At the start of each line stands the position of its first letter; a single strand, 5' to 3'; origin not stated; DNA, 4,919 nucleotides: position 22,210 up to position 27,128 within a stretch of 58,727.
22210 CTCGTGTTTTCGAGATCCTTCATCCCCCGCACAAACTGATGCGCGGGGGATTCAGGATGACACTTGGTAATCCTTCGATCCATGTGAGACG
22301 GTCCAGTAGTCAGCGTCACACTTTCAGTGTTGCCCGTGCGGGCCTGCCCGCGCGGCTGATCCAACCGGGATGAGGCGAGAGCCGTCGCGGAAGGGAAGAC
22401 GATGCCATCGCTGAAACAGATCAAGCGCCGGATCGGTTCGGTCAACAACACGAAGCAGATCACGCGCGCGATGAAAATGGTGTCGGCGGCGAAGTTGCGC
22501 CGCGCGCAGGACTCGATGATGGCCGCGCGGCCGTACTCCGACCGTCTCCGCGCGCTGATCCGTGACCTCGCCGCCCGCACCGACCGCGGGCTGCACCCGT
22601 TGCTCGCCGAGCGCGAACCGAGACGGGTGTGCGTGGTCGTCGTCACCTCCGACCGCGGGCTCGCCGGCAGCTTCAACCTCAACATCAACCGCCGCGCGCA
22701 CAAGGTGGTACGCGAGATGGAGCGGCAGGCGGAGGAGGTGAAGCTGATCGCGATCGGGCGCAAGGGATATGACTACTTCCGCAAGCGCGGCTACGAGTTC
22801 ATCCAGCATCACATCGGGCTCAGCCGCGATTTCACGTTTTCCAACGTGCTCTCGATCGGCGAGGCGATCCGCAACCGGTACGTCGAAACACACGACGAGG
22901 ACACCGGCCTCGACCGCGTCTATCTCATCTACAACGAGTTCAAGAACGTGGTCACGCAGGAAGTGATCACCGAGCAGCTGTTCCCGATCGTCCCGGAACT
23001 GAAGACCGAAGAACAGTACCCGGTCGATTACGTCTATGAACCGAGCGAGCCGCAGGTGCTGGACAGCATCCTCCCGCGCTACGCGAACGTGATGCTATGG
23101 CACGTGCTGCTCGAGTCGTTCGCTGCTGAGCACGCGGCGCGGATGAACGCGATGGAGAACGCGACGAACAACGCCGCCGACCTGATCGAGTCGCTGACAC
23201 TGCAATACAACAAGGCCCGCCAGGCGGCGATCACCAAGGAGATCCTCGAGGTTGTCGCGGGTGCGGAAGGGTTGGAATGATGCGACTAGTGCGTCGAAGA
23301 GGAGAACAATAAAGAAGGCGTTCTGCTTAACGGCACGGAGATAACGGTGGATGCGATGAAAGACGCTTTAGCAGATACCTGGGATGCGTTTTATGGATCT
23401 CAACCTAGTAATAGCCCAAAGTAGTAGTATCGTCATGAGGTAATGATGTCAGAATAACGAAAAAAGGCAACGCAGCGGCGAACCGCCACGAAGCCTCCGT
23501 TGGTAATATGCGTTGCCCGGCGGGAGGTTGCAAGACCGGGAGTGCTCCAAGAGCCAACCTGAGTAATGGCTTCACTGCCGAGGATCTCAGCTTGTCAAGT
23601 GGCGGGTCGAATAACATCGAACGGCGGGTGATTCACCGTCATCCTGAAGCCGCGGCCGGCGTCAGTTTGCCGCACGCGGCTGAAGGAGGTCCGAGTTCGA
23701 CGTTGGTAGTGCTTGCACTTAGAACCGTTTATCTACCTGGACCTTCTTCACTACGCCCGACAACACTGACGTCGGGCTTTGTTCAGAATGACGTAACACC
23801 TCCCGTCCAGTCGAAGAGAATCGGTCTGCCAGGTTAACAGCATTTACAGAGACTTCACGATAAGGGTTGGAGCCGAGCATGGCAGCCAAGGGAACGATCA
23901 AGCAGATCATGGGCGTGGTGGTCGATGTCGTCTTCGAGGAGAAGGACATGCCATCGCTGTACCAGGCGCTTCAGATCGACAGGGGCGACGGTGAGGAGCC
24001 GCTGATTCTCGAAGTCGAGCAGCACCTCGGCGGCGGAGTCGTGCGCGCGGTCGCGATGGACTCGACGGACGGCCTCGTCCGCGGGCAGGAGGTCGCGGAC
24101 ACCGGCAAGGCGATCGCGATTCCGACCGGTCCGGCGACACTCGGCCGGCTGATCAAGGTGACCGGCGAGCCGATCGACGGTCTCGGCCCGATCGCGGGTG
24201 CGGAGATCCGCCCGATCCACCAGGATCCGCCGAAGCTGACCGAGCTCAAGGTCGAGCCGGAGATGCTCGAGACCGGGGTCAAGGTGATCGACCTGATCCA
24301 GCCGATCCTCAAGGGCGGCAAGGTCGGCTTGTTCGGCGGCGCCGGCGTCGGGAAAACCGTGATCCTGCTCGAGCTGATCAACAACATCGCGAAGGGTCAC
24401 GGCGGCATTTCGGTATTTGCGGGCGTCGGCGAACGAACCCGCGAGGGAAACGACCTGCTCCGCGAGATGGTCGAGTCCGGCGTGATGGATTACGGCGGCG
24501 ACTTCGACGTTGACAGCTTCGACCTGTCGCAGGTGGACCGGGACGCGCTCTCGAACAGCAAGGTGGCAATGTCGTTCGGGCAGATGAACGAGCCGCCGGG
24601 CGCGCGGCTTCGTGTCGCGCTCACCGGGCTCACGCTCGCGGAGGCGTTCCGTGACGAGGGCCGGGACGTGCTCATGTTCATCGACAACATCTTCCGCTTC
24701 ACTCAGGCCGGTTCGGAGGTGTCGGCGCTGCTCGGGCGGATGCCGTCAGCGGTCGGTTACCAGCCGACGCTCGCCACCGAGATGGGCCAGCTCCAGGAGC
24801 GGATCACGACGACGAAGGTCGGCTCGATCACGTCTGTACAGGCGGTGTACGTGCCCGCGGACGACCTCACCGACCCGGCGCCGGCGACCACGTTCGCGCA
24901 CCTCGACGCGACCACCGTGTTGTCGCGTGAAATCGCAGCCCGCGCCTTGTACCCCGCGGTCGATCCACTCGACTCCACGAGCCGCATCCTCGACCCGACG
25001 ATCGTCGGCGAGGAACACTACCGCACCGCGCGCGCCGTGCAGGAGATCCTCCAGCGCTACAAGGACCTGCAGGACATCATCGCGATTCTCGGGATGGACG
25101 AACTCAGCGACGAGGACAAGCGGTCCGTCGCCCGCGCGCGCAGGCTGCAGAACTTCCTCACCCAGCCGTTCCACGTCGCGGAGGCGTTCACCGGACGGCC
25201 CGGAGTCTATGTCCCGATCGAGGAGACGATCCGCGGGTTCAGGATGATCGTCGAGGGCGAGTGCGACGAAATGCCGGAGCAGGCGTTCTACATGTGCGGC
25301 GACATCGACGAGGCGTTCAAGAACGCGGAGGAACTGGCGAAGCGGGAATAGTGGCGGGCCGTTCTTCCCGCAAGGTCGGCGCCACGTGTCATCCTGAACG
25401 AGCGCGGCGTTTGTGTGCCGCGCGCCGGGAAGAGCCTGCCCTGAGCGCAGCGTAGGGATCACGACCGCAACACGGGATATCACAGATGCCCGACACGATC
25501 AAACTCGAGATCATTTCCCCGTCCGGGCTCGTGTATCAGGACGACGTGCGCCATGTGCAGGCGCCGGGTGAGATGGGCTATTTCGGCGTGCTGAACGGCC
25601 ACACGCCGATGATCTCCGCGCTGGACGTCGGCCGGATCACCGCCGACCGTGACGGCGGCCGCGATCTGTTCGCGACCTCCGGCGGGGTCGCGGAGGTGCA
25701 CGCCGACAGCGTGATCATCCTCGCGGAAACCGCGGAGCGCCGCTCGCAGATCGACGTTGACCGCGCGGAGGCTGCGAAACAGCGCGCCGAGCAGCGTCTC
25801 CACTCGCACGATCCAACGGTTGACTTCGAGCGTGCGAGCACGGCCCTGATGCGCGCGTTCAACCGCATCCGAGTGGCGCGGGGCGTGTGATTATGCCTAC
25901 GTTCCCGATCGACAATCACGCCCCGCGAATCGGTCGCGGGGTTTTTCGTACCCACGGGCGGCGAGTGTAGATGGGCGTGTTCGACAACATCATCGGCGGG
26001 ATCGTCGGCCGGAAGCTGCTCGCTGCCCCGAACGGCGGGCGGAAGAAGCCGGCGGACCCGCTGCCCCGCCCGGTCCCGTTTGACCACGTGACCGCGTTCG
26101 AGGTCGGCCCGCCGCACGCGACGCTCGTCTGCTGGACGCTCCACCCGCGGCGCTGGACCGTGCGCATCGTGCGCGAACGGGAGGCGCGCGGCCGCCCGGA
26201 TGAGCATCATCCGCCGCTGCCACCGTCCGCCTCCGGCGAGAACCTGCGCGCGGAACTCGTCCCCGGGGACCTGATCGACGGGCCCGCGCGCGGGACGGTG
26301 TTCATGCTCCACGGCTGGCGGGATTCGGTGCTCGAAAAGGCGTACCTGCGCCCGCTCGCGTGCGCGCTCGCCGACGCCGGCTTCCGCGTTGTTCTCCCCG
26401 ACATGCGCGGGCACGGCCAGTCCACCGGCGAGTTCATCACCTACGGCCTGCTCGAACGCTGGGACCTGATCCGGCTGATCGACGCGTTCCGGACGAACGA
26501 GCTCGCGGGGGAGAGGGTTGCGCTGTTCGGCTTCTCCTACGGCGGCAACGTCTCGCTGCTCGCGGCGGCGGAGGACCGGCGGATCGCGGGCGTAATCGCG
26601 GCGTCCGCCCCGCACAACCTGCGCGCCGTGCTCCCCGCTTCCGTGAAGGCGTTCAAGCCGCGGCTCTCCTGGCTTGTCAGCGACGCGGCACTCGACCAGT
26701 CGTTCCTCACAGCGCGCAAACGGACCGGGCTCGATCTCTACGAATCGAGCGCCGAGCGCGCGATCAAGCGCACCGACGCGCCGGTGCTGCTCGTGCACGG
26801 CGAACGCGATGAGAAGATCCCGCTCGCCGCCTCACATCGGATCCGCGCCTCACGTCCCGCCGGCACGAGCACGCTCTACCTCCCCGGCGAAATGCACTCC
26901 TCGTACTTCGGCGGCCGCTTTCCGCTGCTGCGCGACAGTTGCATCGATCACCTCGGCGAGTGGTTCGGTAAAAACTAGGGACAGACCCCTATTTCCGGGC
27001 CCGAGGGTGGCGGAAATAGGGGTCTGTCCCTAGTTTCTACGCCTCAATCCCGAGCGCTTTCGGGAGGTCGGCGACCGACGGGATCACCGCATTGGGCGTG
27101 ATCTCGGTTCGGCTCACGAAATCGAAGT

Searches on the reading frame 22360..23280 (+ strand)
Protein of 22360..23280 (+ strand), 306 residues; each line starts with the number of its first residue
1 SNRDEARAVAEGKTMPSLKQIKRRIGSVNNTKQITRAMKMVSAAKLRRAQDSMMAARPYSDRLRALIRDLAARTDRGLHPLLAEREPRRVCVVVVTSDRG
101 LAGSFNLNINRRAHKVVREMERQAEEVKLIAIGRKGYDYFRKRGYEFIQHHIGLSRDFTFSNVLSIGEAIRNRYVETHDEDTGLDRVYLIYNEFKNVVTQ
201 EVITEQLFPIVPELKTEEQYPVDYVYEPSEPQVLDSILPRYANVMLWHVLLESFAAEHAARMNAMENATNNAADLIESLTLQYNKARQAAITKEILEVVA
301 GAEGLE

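Call 88: search_protein_families(library=pfam, proteins=[window:22360-23280:+])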
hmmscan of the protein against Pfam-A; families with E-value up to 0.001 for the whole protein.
window:22360-23280:+ (306 aa): 1 family
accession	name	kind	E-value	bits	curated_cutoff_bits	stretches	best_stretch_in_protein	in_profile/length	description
PF00231.24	ATP-synt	-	3e-102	342.6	39.9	1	17-305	1-285/285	ATP synthase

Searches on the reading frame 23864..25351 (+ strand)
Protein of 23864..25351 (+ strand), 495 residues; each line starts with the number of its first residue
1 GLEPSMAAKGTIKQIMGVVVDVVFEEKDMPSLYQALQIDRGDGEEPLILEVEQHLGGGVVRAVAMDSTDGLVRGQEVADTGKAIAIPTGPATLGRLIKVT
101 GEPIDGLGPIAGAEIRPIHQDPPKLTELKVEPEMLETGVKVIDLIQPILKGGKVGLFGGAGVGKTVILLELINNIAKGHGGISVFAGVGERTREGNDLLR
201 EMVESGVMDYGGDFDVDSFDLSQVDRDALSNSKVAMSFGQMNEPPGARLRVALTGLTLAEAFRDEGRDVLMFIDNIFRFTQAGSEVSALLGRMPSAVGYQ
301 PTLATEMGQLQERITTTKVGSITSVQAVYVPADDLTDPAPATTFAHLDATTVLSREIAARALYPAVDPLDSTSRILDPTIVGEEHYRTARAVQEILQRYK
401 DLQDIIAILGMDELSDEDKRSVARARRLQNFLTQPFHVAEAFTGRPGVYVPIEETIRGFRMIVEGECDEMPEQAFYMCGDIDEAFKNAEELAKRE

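Call 88: search_protein_families(library=pfam, proteins=[window:23864-25351:+])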
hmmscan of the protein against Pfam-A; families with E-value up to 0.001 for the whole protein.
window:23864-25351:+ (495 aa): 3 families
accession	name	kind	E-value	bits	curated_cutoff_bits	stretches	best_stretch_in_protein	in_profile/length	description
PF00006.31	ATP-synt_ab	-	1.8e-66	224.3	29.5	1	138-373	1-213/213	ATP synthase alpha/beta family, nucleotide-binding domain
PF22919.1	ATP-synt_VA_C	-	1e-16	61.3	24.7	1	379-469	6-99/101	C-terminal domain of V and A type ATP synthase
PF02874.29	ATP-synt_ab_N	-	3.6e-16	59.9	20.9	1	12-81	1-69/69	ATP synthase alpha/beta family, beta-barrel domain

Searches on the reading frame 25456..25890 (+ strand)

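Call 88: search_protein_families(library=pfam, proteins=[window:25456-25890:+])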
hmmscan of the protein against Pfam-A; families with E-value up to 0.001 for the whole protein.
window:25456-25890:+ (144 aa): 2 families
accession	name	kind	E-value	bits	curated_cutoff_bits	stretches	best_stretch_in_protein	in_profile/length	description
PF02823.21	ATP-synt_DE_N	-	1.2e-23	83.3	27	1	15-93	1-80/80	ATP synthase, Delta/Epsilon chain, beta-sandwich domain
PF00401.25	ATP-synt_DE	-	3.7e-15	56.2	24.6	1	98-141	2-46/47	ATP synthase, Delta/Epsilon chain, long alpha-helix domain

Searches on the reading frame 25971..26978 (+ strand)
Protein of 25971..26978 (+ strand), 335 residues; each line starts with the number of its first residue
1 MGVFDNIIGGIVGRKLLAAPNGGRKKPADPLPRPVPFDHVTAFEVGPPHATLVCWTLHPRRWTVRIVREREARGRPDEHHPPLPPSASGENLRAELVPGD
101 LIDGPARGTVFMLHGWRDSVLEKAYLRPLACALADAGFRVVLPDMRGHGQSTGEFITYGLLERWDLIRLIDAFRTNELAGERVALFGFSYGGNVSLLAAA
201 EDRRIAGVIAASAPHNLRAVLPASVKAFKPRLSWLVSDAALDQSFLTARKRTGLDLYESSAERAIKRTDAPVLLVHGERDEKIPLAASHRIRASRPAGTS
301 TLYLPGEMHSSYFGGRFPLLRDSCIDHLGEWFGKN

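Call 10: search_protein_families(library=pfam, proteins=[window:25971-26978:+])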
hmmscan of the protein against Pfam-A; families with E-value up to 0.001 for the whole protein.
window:25971-26978:+ (335 aa): 8 families
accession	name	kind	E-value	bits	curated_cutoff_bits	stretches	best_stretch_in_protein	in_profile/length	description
PF12146.15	Hydrolase_4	-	1.2e-18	67.7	27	1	105-241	2-139/239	Serine aminopeptidase, S33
PF00561.26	Abhydrolase_1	-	1.1e-16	61.7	25.8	1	109-220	2-108/245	alpha/beta hydrolase fold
PF12697.13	Abhydrolase_6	-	8.8e-15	56.4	26.3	1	110-309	1-204/217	Alpha/beta hydrolase family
PF02129.25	Peptidase_S15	-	1e-13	52.1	23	1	133-253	47-168/262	X-Pro dipeptidyl-peptidase (S15 family)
PF00326.27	Peptidase_S9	-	2.6e-09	37.3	22.6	1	133-291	10-166/213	Prolyl oligopeptidase family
PF02230.22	Abhydrolase_2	-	6.8e-07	29.8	23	1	166-225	90-150/217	Phospholipase/Carboxylesterase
PF20434.5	BD-FAE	-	9.9e-06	25.6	26.8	1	179-291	87-211/215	BD-FAE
PF01738.24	DLH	-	6e-05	23.2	21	0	132-292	36-166/217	Dienelactone hydrolase family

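Call 43: find_homologous_proteins(query=window:25971-26978:+, max_evalue=1e-20)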
Query window:25971-26978:+ (335 aa): 5 proteins with E <= 1e-20 among 8000 candidates.
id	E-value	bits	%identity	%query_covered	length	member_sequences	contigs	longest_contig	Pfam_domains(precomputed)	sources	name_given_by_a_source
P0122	4.4e-225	764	100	100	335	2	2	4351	PF02129.25,PF00326.28,PF12697.14,PF00561.27,PF12146.16,PF02230.23,PF20434.6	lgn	-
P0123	3.8e-83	298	46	99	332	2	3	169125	PF02129.25,PF00326.28,PF03959.20,PF12697.14,PF01738.25,PF00561.27,PF12146.16,PF20434.6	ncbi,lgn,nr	ncbi:alpha/beta fold hydrolase [bacterium]|nr:alpha/beta fold hydrolase [bacterium]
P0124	1.3e-25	108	31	86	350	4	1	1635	PF02129.25,PF00326.28,PF12697.14,PF00561.27,PF12146.16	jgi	jgi:pimeloyl-ACP methyl ester carboxylesterase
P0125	5.3e-23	100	31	68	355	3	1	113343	PF02129.25,PF00326.28,PF12697.14,PF00561.27,PF12146.16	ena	-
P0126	8.2e-21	93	34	57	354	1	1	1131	PF02129.25,PF00326.28,PF20408.5,PF12697.14,PF00561.27,PF12146.16,PF20434.6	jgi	jgi:pimeloyl-ACP methyl ester carboxylesterase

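Call 45: find_encoding_contigs(protein=P0123, flank=6000, max_places=2)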
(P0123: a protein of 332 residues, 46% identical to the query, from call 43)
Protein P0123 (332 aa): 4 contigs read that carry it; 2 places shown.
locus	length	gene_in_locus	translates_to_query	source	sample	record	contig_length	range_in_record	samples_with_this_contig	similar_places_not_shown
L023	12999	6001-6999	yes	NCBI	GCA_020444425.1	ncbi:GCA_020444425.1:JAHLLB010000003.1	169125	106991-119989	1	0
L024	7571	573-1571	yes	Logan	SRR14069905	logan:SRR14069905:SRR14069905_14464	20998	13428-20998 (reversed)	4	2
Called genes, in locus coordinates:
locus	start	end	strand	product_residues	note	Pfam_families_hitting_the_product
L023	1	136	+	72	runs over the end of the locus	PF00137:ATP-synt_C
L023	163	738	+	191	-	PF00430:ATP-synt_B, PF05405:Mt_ATP-synt_B (faint)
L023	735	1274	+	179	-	PF00213:OSCP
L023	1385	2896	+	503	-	PF02874:ATP-synt_ab_N, PF00006:ATP-synt_ab, PF00306:ATP-synt_ab_C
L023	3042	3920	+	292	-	PF00231:ATP-synt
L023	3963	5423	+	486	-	PF02874:ATP-synt_ab_N, PF00006:ATP-synt_ab, PF22919:ATP-synt_VA_C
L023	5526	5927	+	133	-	PF02823:ATP-synt_DE_N, PF00401:ATP-synt_DE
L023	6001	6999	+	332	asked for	PF01738:DLH (faint), PF03959:FSH1 (faint), PF00561:Abhydrolase_1, PF12146:Hydrolase_4, PF12697:Abhydrolase_6, PF20434:BD-FAE (faint), PF00326:Peptidase_S9, PF02129:Peptidase_S15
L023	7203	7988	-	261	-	PF13344:Hydrolase_6, PF13419:HAD_2 (faint), PF00702:Hydrolase (weak), PF13242:Hydrolase_like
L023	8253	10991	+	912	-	PF02739:5_3_exonuc_N, PF01367:5_3_exonuc, PF01612:DNA_pol_A_exo1, PF22619:DNA_polI_exo1 (faint), PF00476:DNA_pol_A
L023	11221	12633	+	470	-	PF00082:Peptidase_S8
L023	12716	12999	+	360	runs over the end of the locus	-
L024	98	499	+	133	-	PF02823:ATP-synt_DE_N, PF00401:ATP-synt_DE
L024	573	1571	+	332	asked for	PF01738:DLH (faint), PF03959:FSH1 (faint), PF00561:Abhydrolase_1, PF12146:Hydrolase_4, PF12697:Abhydrolase_6, PF20434:BD-FAE (faint), PF00326:Peptidase_S9, PF02129:Peptidase_S15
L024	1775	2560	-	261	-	PF13344:Hydrolase_6, PF13419:HAD_2 (faint), PF00702:Hydrolase (weak), PF13242:Hydrolase_like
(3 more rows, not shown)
